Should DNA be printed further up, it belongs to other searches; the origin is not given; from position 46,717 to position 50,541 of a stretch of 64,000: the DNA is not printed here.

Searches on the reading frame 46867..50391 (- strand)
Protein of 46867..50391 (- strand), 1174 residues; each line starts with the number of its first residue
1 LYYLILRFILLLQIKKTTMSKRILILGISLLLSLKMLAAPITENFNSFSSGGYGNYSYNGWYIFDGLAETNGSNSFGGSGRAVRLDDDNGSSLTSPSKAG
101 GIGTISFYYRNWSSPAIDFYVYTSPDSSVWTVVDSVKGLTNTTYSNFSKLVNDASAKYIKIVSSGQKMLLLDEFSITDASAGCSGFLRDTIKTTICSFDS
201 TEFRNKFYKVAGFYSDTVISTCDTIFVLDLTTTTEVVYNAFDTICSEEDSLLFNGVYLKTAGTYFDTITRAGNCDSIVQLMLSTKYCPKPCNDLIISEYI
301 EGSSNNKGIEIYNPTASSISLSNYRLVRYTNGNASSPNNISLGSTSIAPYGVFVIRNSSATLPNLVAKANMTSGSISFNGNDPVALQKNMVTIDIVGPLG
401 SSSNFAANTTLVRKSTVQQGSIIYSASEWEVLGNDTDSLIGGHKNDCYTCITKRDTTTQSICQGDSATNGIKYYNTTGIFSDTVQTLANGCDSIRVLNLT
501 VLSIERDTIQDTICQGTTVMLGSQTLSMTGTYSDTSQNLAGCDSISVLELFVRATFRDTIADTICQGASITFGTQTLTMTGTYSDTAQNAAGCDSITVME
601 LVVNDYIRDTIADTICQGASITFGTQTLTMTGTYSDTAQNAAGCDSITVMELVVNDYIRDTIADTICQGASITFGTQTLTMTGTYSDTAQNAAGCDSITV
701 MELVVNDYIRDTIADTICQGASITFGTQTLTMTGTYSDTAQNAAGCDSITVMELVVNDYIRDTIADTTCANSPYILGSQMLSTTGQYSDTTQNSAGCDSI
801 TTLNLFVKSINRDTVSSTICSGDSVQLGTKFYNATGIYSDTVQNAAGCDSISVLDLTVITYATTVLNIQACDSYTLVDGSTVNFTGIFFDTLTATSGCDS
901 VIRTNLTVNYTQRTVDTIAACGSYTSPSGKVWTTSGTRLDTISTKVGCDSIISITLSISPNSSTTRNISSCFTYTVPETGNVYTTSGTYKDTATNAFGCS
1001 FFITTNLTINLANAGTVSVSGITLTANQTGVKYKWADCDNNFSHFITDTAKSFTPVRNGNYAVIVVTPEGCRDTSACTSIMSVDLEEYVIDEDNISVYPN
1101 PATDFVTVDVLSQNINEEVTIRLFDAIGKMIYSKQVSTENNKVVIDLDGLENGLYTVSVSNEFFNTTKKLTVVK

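Call 69: search_protein_families(library=pfam, proteins=[window:46867-50391:-], max_evalue=0.001)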
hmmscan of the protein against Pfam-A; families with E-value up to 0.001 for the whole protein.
window:46867-50391:- (1174 aa): 3 families
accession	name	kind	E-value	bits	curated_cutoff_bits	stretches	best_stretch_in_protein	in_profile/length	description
PF00932.25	LTD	-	3e-16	60.2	34.3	1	290-397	4-106/109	Lamin Tail Domain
PF18962.6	Por_Secre_tail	-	1.5e-14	54.5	27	1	1097-1172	1-75/75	Secretion system C-terminal sorting domain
PF11589.14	DUF3244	-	2.5e-05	24.6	25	0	1109-1162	32-86/96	Domain of unknown function (DUF3244)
